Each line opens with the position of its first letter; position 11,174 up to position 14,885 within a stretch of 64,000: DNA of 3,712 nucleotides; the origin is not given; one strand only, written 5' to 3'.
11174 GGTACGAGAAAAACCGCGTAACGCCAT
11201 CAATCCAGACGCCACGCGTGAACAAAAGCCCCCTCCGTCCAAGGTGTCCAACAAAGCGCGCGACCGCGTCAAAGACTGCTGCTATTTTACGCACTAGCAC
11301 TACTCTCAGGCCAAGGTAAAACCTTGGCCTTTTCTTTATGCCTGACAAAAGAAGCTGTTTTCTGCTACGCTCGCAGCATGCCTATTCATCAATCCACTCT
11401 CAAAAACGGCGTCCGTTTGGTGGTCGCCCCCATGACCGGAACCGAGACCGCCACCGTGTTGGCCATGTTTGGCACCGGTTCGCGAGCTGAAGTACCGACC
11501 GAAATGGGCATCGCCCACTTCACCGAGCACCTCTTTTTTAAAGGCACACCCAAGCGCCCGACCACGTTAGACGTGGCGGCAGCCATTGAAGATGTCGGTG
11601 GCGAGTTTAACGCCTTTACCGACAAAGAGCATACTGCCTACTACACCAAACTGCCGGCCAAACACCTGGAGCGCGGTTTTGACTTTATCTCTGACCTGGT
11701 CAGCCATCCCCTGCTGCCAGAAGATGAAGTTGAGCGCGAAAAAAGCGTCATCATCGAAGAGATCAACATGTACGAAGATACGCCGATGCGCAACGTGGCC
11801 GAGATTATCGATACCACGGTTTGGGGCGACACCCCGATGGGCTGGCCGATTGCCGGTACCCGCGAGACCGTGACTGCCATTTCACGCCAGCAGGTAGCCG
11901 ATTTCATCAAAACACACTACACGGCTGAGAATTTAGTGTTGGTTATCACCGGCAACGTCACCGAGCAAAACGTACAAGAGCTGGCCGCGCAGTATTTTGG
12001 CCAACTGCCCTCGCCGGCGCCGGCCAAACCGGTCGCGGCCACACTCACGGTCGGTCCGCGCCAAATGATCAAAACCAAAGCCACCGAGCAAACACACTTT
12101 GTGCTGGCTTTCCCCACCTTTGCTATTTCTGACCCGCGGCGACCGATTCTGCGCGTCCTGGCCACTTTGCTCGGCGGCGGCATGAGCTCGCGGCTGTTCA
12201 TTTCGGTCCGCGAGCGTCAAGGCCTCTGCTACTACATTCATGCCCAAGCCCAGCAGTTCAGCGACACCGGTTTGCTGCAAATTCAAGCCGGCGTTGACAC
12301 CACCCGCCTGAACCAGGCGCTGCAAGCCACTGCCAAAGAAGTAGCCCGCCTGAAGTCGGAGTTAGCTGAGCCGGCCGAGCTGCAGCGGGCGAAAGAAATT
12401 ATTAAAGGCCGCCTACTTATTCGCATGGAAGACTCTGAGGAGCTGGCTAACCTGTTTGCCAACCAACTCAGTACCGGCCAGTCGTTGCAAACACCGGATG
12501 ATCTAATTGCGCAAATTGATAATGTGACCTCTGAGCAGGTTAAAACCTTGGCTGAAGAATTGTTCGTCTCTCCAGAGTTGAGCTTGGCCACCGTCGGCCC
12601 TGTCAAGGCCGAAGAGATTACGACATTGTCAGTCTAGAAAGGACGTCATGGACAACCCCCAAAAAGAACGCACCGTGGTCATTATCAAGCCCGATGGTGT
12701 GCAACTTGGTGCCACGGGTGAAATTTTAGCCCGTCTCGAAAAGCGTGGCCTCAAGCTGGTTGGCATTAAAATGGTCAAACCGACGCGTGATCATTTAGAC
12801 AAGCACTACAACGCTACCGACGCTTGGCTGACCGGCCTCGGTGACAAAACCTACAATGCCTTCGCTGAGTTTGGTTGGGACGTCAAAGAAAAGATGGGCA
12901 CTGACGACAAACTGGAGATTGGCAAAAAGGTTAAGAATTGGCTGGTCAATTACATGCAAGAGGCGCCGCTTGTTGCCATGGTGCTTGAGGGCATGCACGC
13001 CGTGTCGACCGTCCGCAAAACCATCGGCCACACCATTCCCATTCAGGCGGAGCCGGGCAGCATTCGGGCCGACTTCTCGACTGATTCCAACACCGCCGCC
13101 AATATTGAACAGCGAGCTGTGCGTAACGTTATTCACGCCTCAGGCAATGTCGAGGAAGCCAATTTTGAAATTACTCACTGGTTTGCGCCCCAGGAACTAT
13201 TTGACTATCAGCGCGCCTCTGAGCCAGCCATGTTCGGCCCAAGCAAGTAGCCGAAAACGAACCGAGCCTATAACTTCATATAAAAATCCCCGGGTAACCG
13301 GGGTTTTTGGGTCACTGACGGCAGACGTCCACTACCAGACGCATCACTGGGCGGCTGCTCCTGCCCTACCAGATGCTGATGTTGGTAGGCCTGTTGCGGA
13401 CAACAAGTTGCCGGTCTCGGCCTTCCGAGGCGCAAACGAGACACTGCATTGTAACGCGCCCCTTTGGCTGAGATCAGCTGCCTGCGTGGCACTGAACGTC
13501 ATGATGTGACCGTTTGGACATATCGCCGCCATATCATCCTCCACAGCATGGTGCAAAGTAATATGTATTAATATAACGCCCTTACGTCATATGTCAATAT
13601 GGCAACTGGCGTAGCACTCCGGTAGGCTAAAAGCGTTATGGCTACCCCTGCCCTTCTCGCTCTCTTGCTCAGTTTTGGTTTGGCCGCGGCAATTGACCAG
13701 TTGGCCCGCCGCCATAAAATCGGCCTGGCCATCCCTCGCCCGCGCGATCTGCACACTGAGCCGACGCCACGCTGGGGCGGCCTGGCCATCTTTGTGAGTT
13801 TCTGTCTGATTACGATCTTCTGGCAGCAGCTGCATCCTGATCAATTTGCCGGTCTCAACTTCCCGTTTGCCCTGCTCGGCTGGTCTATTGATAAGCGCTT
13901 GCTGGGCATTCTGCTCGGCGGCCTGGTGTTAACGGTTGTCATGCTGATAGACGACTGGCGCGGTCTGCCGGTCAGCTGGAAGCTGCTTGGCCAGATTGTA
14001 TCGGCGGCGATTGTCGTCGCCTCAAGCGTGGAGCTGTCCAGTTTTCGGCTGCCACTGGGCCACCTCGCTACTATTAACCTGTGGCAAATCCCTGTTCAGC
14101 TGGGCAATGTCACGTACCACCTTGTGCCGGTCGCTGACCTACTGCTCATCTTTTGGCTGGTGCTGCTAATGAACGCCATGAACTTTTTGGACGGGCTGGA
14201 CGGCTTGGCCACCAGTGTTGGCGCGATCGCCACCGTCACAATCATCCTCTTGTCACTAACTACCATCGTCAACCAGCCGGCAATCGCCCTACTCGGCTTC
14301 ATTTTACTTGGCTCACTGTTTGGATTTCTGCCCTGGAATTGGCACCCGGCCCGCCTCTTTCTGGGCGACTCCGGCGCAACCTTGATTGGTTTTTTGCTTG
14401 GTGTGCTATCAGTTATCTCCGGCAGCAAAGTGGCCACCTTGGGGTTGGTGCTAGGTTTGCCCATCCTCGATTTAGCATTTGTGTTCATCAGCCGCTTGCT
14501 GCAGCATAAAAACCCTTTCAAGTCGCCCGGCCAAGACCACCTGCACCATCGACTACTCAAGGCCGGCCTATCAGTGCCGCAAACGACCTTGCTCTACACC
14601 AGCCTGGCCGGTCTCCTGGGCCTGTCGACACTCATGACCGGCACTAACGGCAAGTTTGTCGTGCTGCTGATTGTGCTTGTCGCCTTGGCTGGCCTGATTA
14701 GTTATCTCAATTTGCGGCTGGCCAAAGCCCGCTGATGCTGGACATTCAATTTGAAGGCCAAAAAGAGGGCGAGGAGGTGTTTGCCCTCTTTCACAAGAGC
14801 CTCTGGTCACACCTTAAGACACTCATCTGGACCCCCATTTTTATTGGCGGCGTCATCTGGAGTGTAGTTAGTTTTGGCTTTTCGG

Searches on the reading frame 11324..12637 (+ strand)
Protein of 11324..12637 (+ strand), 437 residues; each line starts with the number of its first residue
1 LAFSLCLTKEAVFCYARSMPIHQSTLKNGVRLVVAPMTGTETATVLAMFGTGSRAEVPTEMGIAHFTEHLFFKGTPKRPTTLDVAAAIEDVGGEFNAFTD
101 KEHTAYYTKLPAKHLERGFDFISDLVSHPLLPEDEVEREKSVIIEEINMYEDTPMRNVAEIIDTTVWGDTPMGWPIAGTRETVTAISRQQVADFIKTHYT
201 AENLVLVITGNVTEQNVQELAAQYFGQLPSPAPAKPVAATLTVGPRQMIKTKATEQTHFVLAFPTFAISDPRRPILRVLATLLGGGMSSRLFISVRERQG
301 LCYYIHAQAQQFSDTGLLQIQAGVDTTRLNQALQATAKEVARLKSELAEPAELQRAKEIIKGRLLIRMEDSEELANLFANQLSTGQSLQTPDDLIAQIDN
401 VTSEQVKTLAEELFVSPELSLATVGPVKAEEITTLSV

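Call 25: search_protein_families(library=pfam, proteins=[window:11324-12637:+], max_evalue=0.001)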
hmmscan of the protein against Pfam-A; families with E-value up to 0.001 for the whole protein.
window:11324-12637:+ (437 aa): 2 families
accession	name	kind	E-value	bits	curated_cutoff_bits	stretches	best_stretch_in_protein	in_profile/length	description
PF05193.26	Peptidase_M16_C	-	6.9e-45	153.6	23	1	186-359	2-180/181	Peptidase M16 inactive domain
PF00675.25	Peptidase_M16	-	1.3e-34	119.7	22.3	1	38-179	7-148/149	Insulinase (Peptidase family M16)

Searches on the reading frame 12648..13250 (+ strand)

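Call 26: search_protein_families(library=pfam, proteins=[window:12648-13250:+], max_evalue=0.001)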
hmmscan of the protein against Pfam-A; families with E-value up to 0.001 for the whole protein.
window:12648-13250:+ (200 aa): 1 family
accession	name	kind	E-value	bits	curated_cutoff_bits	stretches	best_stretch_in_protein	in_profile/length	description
PF00334.24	NDK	-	7.5e-37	126.7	27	2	93-183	54-134/135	Nucleoside diphosphate kinase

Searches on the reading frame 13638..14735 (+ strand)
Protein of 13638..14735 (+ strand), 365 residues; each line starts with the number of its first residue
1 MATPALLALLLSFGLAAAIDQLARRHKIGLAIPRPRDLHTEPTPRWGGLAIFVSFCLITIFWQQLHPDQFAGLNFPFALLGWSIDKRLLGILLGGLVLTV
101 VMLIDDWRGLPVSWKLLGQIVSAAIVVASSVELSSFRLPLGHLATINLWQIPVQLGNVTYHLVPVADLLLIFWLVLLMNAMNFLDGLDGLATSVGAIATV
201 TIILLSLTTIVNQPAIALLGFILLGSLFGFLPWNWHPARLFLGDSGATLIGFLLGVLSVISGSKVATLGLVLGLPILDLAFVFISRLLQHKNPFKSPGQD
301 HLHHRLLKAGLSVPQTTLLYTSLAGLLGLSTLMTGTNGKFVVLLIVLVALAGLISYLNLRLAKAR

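Call 26: search_protein_families(library=pfam, proteins=[window:13638-14735:+], max_evalue=0.001)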
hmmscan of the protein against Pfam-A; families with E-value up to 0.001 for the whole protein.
window:13638-14735:+ (365 aa): 1 family
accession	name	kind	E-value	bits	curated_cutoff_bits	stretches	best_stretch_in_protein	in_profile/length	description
PF00953.26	Glycos_transf_4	-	2e-34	119.4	27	1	89-261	2-159/160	Glycosyl transferase family 4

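Call 46: search_protein_families(library=ncbifam, proteins=[window:13638-14735:+], max_evalue=0.001)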
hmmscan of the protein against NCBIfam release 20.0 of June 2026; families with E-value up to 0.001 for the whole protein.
window:13638-14735:+ (365 aa): 3 families
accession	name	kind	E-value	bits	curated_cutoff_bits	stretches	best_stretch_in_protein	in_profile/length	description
TIGR02380.1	ECA_wecA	exception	1.5e-19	70.3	326.05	1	32-335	30-309/346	UDP-N-acetylglucosamine--undecaprenyl-phosphate N-acetylglucosaminephosphotransferase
TIGR00445.1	mraY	equivalog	2.8e-17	63.2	192.05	1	36-276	28-259/321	phospho-N-acetylmuramoyl-pentapeptide-transferase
NF053644.1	MraY_archaea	equivalog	2e-15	57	450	1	160-326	180-334/340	pseudomurein biosynthesis MraY family phospho-N-acetylmuramoyl-pentapeptide-transferase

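Call 87: search_solved_structures(query=window:13638-14735:+, max_evalue=0.001)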
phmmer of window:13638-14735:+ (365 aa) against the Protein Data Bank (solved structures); distinct sequences matched with E-value up to 0.001: 7.
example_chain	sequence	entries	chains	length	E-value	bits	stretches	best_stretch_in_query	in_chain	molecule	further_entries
5jnq_A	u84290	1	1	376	3.9e-10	42.8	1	6-316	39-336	Phospho-N-acetylmuramoyl-pentapeptide-transferase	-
9zno_A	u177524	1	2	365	4e-06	29.7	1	170-329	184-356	Phospho-N-acetylmuramoyl-pentapeptide-transferase (MraY)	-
6bw5_A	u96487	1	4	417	0.00019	24.1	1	174-262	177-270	UDP-N-acetylglucosamine--dolichyl-phosphate N-acetylglucosaminephosphotransferase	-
6bw6_A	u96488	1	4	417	0.00019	24.1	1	174-262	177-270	UDP-N-acetylglucosamine--dolichyl-phosphate N-acetylglucosaminephosphotransferase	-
9znn_A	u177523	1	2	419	0.00019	24.1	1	174-262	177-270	UDP-N-acetylglucosamine--dolichyl-phosphate N-acetylglucosaminephosphotransferase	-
6fm9_A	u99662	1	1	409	0.00021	24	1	174-262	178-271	UDP-N-acetylglucosamine--dolichyl-phosphate N-acetylglucosaminephosphotransferase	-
4j72_A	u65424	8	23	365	0.00033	23.3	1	170-319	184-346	Phospho-N-acetylmuramoyl-pentapeptide-transferase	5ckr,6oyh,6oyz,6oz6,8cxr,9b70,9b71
